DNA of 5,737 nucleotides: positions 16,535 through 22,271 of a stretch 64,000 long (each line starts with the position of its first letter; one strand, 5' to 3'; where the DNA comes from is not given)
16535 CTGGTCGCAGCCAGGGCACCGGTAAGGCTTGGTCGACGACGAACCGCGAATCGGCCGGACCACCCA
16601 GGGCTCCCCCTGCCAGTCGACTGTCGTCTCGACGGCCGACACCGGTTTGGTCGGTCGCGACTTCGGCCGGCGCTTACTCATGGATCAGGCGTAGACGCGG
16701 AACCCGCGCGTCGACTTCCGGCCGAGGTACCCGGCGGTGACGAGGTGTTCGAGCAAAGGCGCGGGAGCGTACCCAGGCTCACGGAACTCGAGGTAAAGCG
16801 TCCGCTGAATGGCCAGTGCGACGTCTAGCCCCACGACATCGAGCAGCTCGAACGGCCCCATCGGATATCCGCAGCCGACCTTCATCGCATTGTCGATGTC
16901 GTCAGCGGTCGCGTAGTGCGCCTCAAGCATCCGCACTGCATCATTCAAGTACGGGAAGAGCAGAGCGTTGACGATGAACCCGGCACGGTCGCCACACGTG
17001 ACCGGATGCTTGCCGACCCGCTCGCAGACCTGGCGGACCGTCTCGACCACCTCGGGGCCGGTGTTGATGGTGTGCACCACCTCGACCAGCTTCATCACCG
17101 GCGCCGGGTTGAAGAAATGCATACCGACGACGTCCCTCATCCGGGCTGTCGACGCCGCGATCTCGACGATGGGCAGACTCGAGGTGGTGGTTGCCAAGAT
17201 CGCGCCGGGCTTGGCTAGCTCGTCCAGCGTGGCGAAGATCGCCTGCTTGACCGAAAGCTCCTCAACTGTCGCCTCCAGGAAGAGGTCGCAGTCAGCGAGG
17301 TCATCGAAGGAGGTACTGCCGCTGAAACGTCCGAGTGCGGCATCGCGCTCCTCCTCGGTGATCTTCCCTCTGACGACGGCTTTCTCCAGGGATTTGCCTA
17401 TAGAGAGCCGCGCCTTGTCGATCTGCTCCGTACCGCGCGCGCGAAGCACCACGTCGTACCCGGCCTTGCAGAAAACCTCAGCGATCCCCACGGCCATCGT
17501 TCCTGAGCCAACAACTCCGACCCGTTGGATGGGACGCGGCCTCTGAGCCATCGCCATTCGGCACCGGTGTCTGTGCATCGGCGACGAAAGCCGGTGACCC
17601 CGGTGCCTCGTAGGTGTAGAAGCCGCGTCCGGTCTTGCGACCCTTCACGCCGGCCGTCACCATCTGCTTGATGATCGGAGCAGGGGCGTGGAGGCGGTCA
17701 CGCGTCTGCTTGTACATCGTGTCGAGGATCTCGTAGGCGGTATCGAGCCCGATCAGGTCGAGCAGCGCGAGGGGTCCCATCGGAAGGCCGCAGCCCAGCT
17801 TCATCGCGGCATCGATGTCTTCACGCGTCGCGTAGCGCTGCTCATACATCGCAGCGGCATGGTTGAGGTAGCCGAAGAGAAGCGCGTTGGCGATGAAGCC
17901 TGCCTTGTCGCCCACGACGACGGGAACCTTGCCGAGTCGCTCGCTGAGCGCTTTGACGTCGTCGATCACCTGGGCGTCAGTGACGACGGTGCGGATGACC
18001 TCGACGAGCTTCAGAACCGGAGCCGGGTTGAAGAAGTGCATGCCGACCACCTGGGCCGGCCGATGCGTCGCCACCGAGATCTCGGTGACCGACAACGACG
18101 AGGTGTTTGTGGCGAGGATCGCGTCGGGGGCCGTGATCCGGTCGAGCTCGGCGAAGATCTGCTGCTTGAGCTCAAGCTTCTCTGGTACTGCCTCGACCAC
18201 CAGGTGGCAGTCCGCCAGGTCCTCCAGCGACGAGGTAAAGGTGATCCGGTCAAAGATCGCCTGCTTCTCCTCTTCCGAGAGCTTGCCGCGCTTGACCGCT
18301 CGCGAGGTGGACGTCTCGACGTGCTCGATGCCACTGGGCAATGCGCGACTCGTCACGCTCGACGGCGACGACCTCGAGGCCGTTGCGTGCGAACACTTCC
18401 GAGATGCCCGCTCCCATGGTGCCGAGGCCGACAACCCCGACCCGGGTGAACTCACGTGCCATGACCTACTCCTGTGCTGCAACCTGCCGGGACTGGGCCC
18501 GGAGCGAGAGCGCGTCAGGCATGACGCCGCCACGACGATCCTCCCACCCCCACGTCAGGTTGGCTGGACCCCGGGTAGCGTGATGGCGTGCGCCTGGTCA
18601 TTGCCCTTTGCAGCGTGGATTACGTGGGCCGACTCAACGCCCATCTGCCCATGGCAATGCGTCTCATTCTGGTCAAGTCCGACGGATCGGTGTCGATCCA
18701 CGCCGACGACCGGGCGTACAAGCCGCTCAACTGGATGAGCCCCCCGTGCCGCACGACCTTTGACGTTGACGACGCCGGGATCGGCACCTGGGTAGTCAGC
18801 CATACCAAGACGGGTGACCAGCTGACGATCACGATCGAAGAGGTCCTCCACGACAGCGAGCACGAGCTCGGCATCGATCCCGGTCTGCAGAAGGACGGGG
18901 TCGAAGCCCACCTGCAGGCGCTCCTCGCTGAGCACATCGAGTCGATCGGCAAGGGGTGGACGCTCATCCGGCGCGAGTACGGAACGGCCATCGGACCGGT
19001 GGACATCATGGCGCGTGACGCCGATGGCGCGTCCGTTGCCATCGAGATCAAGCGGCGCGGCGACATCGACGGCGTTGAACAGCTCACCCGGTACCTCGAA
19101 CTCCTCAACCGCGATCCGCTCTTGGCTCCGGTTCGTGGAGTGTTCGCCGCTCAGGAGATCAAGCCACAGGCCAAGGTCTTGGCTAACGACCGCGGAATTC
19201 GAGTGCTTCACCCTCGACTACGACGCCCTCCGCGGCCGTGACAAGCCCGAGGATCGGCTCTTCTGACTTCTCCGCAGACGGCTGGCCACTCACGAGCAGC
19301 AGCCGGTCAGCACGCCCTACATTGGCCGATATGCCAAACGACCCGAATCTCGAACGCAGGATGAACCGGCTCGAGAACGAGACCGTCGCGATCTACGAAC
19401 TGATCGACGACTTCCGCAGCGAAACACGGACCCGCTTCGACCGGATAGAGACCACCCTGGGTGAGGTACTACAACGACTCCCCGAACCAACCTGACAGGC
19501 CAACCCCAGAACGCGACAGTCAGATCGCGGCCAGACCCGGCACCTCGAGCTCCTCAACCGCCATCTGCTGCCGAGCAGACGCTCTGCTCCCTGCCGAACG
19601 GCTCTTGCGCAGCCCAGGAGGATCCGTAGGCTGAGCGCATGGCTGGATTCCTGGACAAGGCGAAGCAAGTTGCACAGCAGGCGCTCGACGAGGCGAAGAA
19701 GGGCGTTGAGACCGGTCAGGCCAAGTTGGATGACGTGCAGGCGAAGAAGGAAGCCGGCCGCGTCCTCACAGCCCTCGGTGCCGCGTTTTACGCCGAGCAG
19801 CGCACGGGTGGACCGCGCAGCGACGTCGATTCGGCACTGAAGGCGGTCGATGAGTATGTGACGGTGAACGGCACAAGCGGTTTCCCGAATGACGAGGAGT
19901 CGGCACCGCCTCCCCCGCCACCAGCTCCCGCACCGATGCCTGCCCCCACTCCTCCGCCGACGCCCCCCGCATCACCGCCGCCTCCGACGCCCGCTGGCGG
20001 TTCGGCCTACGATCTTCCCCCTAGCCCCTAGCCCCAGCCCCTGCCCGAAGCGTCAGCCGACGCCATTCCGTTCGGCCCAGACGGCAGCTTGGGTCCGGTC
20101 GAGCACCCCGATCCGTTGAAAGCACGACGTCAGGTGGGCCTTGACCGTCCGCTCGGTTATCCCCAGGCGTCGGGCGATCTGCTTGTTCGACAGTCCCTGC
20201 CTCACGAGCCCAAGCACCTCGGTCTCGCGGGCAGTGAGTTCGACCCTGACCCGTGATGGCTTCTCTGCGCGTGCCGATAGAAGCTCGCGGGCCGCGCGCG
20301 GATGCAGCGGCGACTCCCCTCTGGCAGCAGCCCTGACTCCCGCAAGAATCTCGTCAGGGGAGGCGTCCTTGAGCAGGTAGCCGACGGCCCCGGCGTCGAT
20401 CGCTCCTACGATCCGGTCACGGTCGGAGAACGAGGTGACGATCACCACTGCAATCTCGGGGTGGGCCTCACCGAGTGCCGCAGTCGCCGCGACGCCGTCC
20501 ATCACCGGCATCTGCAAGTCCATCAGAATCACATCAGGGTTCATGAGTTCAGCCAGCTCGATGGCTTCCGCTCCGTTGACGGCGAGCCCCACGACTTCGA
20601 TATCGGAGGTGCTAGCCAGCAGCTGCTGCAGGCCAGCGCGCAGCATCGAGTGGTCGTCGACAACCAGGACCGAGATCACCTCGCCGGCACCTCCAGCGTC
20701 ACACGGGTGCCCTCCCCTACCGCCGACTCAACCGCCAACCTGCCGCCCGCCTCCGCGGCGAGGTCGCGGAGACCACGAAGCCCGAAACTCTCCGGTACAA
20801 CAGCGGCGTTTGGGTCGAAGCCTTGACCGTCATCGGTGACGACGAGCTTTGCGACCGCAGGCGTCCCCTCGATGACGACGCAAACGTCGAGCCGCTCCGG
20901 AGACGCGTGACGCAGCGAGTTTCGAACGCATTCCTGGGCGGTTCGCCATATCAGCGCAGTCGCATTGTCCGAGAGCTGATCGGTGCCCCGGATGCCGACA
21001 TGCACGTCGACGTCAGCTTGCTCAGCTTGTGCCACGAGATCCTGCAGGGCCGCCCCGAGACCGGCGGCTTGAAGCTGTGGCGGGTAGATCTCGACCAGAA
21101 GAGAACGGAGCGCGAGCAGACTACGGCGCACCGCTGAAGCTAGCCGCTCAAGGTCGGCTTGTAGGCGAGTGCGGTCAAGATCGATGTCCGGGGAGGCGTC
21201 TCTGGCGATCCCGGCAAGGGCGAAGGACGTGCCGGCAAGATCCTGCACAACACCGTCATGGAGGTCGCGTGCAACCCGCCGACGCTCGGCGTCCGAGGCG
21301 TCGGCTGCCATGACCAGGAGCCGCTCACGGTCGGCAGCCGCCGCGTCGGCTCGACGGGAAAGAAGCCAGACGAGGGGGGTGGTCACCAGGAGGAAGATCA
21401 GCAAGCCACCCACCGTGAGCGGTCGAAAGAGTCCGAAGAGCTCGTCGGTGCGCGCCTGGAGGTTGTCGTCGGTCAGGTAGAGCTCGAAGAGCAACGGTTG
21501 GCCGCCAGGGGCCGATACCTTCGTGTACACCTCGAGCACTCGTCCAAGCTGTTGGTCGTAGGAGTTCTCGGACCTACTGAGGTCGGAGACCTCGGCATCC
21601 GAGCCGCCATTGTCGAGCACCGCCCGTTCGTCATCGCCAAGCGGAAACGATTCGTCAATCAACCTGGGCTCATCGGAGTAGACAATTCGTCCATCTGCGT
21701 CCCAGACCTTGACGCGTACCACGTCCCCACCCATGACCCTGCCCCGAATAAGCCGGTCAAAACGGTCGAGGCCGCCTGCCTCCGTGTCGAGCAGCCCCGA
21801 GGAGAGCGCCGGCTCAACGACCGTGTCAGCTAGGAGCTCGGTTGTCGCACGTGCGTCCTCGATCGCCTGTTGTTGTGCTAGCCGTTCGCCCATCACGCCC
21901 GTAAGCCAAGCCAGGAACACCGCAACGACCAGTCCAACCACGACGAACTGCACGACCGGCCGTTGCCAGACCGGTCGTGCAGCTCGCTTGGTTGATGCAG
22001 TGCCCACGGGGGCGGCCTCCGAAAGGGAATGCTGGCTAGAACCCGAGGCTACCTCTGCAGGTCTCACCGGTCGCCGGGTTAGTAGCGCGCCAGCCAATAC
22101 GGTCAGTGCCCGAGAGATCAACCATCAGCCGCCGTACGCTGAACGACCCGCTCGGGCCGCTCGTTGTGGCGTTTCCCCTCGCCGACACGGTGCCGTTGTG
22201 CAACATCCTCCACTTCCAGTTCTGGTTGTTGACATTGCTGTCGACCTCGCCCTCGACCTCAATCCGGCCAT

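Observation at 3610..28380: Unusual concentration of adenosylcobalamin-dependent acyl-CoA mutase machinery and ethylmalonyl-CoA pathway genes threaded through a housekeeping region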

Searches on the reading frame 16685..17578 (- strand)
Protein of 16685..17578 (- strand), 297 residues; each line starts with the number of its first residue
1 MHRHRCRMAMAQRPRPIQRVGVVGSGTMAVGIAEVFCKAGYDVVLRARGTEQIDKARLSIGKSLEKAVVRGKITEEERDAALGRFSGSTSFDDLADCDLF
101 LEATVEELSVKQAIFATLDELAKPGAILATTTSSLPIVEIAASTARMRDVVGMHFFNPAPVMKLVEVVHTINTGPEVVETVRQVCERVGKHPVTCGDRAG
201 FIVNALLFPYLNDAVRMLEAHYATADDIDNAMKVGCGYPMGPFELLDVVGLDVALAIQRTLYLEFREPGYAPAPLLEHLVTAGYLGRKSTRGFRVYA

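Call 3: search_protein_families(library=ncbifam, proteins=[window:16685-17578:-])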
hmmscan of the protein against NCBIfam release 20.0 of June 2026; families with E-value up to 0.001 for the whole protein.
window:16685-17578:- (297 aa): 19 families
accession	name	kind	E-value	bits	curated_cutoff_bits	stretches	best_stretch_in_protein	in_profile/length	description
NF005875.0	PRK07819.1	subfamily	5.1e-104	347.7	319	1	16-296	4-286/287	3-hydroxybutyryl-CoA dehydrogenase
NF004474.0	PRK05808.1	subfamily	5.8e-96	321.1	408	1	17-296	3-282/283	3-hydroxybutyryl-CoA dehydrogenase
NF006124.0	PRK08268.1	subfamily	1.5e-91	307.9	508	1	15-296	5-287/507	3-hydroxyacyl-CoA dehydrogenase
NF005715.0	PRK07530.1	equivalog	6.4e-81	271.9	420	1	17-296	4-283/292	3-hydroxybutyryl-CoA dehydrogenase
TIGR02279.1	PaaC-3OHAcCoADH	equivalog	2.1e-79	267.7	669.4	1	18-296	6-285/503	3-hydroxyacyl-CoA dehydrogenase PaaH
NF006722.0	PRK09260.1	equivalog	8.7e-74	248.3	429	1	17-296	2-281/289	3-hydroxyacyl-CoA dehydrogenase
NF004699.0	PRK06035.1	equivalog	4.8e-73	245.9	500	1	17-289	3-278/294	3-hydroxyacyl-CoA dehydrogenase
NF008363.0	PRK11154.1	equivalog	1e-67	228.8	869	1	11-296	303-586/708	fatty acid oxidation complex subunit alpha FadJ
TIGR02440.1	FadJ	equivalog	6.2e-58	196.6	968.45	1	12-296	299-581/699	fatty acid oxidation complex subunit alpha FadJ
NF008727.0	PRK11730.1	equivalog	2.1e-56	191.6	870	1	11-296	307-592/717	fatty acid oxidation complex subunit alpha FadB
TIGR02441.1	fa_ox_alpha_mit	equivalog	5.2e-51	173.6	964.65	1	13-296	330-613/737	fatty acid oxidation complex subunit alpha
NF006125.0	PRK08269.1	equivalog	2.9e-48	164.6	427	1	18-296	6-296/334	3-hydroxybutyryl-CoA dehydrogenase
NF006143.0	PRK08293.1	equivalog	3.1e-45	154.7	312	1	17-296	4-287/291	3-hydroxyacyl-CoA dehydrogenase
TIGR02437.1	FadB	equivalog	6.2e-45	153.8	933.55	1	18-296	314-592/714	fatty acid oxidation complex subunit alpha FadB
NF052272.1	Staph_FadB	exception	6.6e-42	143.6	999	1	17-293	3-285/752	3-hydroxyacyl-CoA dehydrogenase/crotonase FadB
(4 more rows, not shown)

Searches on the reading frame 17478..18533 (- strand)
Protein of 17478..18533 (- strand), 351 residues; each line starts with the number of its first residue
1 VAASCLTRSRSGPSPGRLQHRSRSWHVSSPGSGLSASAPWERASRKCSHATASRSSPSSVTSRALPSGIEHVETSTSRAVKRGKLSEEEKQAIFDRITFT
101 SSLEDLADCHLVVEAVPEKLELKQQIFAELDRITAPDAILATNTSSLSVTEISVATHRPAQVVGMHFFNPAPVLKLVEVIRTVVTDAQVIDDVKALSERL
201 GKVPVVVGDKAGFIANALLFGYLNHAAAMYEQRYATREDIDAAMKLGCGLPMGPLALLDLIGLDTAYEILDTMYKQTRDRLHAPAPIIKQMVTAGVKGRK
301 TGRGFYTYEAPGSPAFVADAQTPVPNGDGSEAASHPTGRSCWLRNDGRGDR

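Call 3: search_protein_families(library=ncbifam, proteins=[window:17478-18533:-])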
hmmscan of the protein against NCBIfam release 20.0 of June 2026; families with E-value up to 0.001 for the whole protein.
window:17478-18533:- (351 aa): 19 families
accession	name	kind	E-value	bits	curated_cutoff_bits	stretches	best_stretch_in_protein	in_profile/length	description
NF004474.0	PRK05808.1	subfamily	5e-89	298.3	408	1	60-309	34-283/283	3-hydroxybutyryl-CoA dehydrogenase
NF005875.0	PRK07819.1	subfamily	1.5e-88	297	319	1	60-308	36-286/287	3-hydroxybutyryl-CoA dehydrogenase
NF006124.0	PRK08268.1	subfamily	3.3e-82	277.1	508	1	63-311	41-290/507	3-hydroxyacyl-CoA dehydrogenase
NF006722.0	PRK09260.1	equivalog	4.5e-70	236.1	429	1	61-310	34-283/289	3-hydroxyacyl-CoA dehydrogenase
NF005715.0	PRK07530.1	equivalog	9.7e-69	231.9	420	1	60-310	35-285/292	3-hydroxybutyryl-CoA dehydrogenase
NF004699.0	PRK06035.1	equivalog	3.3e-67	226.7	500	1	69-301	46-278/294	3-hydroxyacyl-CoA dehydrogenase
TIGR02279.1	PaaC-3OHAcCoADH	equivalog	3.9e-66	223.9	669.4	1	61-311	37-288/503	3-hydroxyacyl-CoA dehydrogenase PaaH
NF008363.0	PRK11154.1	equivalog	7.2e-60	202.9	869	1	64-310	345-588/708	fatty acid oxidation complex subunit alpha FadJ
NF008727.0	PRK11730.1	equivalog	1.5e-57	195.5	870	1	60-310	344-594/717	fatty acid oxidation complex subunit alpha FadB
NF006143.0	PRK08293.1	equivalog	5.3e-56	190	312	1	63-311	38-290/291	3-hydroxyacyl-CoA dehydrogenase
TIGR02440.1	FadJ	equivalog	1.8e-54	185.2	968.45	1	77-312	353-585/699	fatty acid oxidation complex subunit alpha FadJ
NF006125.0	PRK08269.1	equivalog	8.7e-48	163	427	1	70-316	53-304/334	3-hydroxybutyryl-CoA dehydrogenase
TIGR02437.1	FadB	equivalog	9.5e-47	159.8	933.55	1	61-310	345-594/714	fatty acid oxidation complex subunit alpha FadB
TIGR02441.1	fa_ox_alpha_mit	equivalog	2.8e-43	148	964.65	1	61-309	367-614/737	fatty acid oxidation complex subunit alpha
NF042925.1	FHMPC_DH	equivalog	1.3e-40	139.6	500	1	85-309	53-281/304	5-formyl-3-hydroxy-2-methylpyridine 4-carboxylate 5-dehydrogenase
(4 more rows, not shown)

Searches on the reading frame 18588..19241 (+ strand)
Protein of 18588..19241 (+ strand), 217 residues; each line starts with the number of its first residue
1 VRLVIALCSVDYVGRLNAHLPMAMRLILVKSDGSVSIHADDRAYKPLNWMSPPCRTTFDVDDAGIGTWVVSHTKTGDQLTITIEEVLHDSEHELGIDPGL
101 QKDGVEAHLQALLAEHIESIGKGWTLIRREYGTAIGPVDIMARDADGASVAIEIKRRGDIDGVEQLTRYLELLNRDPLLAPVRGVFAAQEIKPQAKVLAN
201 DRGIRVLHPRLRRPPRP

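Call 47: search_protein_families(library=pfam, proteins=[window:18588-19241:+], max_evalue=0.00001)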
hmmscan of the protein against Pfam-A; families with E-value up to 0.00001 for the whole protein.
window:18588-19241:+ (217 aa): 2 families
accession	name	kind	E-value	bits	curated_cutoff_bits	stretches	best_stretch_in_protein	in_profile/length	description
PF01939.22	NucS_C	-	6.9e-39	133.1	24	1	105-207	1-104/124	Endonuclease NucS C-terminal domain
PF21003.3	NucS_N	-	2.9e-31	107.8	23.9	1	2-98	5-99/100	Endonuclease NucS N-terminal PH-like domain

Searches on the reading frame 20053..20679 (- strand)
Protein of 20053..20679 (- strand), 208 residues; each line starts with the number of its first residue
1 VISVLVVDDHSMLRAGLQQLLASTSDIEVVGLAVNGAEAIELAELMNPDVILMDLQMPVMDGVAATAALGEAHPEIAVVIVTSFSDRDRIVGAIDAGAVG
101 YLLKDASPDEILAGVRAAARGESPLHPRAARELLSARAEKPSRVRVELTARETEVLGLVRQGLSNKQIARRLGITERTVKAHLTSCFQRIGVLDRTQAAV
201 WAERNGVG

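Call 4: search_protein_families(library=ncbifam, proteins=[window:20053-20679:-])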
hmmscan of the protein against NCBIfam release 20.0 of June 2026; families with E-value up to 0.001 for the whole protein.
window:20053-20679:- (208 aa): 106 families (the best 25 are shown)
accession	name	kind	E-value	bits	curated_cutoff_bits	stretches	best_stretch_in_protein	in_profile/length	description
NF007935.0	PRK10651.1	equivalog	1.3e-52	178.1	250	1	3-205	8-213/216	two-component system response regulator NarL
NF047785.1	respo_reg_MadR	equivalog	6.2e-45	153.1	300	1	2-206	1-207/209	MadR family response regulator transcription factor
NF052445.1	RespRegMctR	equivalog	1.4e-42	145.4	300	1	2-192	2-189/205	two-component system response regulator MctR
NF007708.0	PRK10403.1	equivalog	4.8e-41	140.6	343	1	3-200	8-206/215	nitrate/nitrite response regulator protein NarP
NF011896.0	PRK15369.1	equivalog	3.2e-37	128.2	242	1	2-206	4-208/211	two component system response regulator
NF007018.1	PRK09483.1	equivalog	1.8e-31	109.5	280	1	1-193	1-194/217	UvrY/SirA/GacA family response regulator transcription factor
NF041830.1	RR_TF_ErdR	exception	9.3e-29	100.7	390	1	3-200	3-203/213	response regulator transcription factor ErdR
NF007685.0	PRK10360.1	equivalog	2.1e-25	89.7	258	1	1-194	1-184/196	response regulator transcription factor UhpA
NF001965.0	PRK00742.1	subfamily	2.9e-25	89.2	293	1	2-106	4-109/357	chemotaxis-specific protein-glutamate methyltransferase CheB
NF041367.1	CheY_Halo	equivalog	2.2e-24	86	200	1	4-113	1-108/114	chemotaxis protein CheY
NF009206.0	PRK12555.1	subfamily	2.4e-23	82.6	342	1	2-101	1-101/340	chemotaxis-specific protein-glutamate methyltransferase CheB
NF007403.0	PRK09935.1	equivalog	4.9e-21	75.3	271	1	3-192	5-194/210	fimbria biosynthesis transcriptional regulator FimZ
NF006900.1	PRK09390.1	equivalog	2.2e-20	73.1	255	1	3-184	6-179/203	response regulator FixJ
NF040749.1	tetrathio_RR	equivalog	2.5e-20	73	290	1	6-191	4-177/191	tetrathionate respiration response regulator TtrR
NF007419.0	PRK09958.1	equivalog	1.9e-19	70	251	1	4-207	3-203/204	acid-sensing system DNA-binding response regulator EvgA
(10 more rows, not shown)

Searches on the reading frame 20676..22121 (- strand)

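Call 4: search_protein_families(library=ncbifam, proteins=[window:20676-22121:-])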
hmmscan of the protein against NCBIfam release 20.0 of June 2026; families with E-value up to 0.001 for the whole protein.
window:20676-22121:- (481 aa): 7 families
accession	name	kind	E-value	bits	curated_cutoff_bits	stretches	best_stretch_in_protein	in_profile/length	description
NF052443.1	SensHisKinMctS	equivalog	3.9e-27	94.7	700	1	222-479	196-447/457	two-component system sensor histidine kinase MctS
NF052531.1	Strep_LiaS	equivalog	7.5e-27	94.4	450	1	277-479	130-326/328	envelope stress sensor histidine kinase LiaS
NF008649.0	PRK11644.1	equivalog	6.9e-20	71.3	408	1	274-480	298-496/499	signal transduction histidine-protein kinase/phosphatase UhpB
NF008184.0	PRK10935.1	equivalog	1.1e-14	54.1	553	1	264-479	354-558/565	nitrate/nitrite two-component system sensor histidine kinase NarQ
NF047786.1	his_kin_MadS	equivalog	1.4e-14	54.1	500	1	254-479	205-434/434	MadS family sensor histidine kinase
NF007896.0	PRK10600.1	equivalog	2.8e-10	39.5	578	1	265-477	382-582/598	nitrate/nitrite two-component system sensor histidine kinase NarX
NF047322.1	HK_morpho_MacS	equivalog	3.4e-10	39.6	300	1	242-479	147-367/367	MacS family sensor histidine kinase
